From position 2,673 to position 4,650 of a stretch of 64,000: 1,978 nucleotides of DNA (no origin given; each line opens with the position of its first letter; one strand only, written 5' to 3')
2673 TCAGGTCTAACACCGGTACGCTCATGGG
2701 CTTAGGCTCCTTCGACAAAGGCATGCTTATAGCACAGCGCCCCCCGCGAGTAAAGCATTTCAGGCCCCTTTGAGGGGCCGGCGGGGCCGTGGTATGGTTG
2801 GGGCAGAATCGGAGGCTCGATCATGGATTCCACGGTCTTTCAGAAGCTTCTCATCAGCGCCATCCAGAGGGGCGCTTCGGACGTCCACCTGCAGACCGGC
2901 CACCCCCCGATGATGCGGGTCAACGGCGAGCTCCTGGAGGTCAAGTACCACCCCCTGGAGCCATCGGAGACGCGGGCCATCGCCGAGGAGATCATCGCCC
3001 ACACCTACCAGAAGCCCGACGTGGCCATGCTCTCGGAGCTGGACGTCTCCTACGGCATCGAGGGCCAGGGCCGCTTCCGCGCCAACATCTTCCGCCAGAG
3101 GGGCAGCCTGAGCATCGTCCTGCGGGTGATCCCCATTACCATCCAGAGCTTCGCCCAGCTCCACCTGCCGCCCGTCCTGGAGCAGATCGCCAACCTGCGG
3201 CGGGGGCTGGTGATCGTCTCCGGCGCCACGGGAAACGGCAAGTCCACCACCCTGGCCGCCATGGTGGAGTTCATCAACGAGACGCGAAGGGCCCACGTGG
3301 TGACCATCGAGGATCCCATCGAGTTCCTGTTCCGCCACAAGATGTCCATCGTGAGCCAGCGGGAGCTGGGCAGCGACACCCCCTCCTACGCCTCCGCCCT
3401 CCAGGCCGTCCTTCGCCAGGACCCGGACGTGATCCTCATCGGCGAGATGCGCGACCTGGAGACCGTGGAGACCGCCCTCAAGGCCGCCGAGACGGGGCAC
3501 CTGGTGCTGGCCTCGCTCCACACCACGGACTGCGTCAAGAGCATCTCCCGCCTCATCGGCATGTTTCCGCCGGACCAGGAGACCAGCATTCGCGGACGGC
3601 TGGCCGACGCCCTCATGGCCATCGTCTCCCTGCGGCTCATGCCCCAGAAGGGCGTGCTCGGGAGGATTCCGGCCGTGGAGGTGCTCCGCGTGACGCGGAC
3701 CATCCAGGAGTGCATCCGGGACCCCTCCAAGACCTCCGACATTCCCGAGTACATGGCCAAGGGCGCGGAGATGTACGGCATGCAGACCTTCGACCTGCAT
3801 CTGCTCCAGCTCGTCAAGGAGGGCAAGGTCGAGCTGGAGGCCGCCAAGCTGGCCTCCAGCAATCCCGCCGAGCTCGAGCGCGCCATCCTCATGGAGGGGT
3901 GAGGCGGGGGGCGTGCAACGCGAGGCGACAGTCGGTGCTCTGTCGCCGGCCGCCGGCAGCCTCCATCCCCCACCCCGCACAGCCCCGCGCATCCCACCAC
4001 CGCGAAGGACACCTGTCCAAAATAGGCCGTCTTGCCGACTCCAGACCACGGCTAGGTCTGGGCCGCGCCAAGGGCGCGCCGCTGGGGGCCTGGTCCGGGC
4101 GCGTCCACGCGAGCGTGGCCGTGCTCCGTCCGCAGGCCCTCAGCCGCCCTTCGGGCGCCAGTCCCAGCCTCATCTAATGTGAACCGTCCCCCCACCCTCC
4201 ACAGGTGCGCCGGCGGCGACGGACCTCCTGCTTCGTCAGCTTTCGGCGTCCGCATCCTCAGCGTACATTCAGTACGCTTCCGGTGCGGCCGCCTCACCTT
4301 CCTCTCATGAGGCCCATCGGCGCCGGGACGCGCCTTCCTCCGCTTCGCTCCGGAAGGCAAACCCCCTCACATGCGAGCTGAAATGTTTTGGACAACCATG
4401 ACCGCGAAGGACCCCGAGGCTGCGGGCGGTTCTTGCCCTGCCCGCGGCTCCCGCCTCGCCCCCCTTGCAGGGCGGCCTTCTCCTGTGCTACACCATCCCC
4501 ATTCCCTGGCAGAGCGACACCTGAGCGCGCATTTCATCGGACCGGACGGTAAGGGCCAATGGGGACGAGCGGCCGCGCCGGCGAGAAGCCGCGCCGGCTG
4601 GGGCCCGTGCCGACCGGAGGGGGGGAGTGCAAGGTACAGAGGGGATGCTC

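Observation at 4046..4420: ~350-bp structured repeat present twice in inverted orientation, each copy just 3' of a gene terminator (pilT and rpoC)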

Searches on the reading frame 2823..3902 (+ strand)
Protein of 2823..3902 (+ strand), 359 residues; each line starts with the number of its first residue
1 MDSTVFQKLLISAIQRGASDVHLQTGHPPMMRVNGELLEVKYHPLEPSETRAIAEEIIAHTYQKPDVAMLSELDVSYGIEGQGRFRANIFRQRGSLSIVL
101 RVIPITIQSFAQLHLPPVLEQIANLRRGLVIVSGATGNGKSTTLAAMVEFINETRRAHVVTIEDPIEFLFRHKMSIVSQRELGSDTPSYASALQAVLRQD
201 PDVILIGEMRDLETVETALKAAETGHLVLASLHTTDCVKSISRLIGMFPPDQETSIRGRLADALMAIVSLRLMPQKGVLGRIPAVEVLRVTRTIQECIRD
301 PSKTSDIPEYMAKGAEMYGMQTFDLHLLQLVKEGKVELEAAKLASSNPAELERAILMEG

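Call 13: find_encoding_contigs(protein=window:2823-3902:+, flank=10000, max_places=6)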
Protein window:2823-3902:+ (359 aa): 6 contigs read that carry it; 4 places shown.
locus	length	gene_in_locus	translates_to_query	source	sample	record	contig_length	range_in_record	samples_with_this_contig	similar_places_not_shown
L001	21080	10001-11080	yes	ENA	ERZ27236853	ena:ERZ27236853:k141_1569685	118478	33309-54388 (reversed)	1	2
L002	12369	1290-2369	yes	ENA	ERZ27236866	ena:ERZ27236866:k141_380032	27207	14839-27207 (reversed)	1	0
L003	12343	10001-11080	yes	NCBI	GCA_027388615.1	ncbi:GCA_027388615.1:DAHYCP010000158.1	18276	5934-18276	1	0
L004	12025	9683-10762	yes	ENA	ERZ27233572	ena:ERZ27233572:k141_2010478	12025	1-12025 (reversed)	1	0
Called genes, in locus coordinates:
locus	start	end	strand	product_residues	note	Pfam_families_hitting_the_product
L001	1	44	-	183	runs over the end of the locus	PF13026:DUF3887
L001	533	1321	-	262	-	PF00561:Abhydrolase_1, PF12146:Hydrolase_4 (weak), PF12697:Abhydrolase_6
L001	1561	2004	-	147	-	-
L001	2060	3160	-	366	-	PF04321:RmlD_sub_bind, PF01073:3Beta_HSD, PF01370:Epimerase, PF02719:Polysacc_synt_2, PF16363:GDP_Man_Dehyd, PF07993:NAD_binding_4 (weak)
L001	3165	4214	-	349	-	PF01073:3Beta_HSD, PF01370:Epimerase, PF02719:Polysacc_synt_2, PF04321:RmlD_sub_bind, PF07993:NAD_binding_4, PF16363:GDP_Man_Dehyd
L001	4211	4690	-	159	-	-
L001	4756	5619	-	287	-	PF01370:Epimerase, PF04321:RmlD_sub_bind, PF16363:GDP_Man_Dehyd (weak), PF02719:Polysacc_synt_2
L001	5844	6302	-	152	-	PF00908:dTDP_sugar_isom, PF05523:FdtA (weak), PF14667:Polysacc_synt_C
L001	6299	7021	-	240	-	PF00483:NTP_transferase, PF12804:NTP_transf_3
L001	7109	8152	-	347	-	PF00483:NTP_transferase, PF12804:NTP_transf_3 (weak)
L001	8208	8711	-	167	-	PF02357:NusG (weak)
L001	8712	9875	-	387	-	PF01041:DegT_DnrJ_EryC1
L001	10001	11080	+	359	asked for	PF00437:T2SSE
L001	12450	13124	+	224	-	-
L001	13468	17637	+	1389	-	-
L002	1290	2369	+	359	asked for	PF00437:T2SSE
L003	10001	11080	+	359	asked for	PF00437:T2SSE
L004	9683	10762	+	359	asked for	PF00437:T2SSE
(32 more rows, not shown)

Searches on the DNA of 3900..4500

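Call 34: search_rna_families(source=window, start=3900, end=4500, threshold=evalue, max_evalue=1)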
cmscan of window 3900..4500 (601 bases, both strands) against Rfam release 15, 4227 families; matches with E-value up to 1: 0.
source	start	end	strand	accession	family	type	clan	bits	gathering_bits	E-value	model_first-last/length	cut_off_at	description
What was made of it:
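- On Structured small-RNA gene family: There was also no hit at E<=1 for 3900-4500 (call 34).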
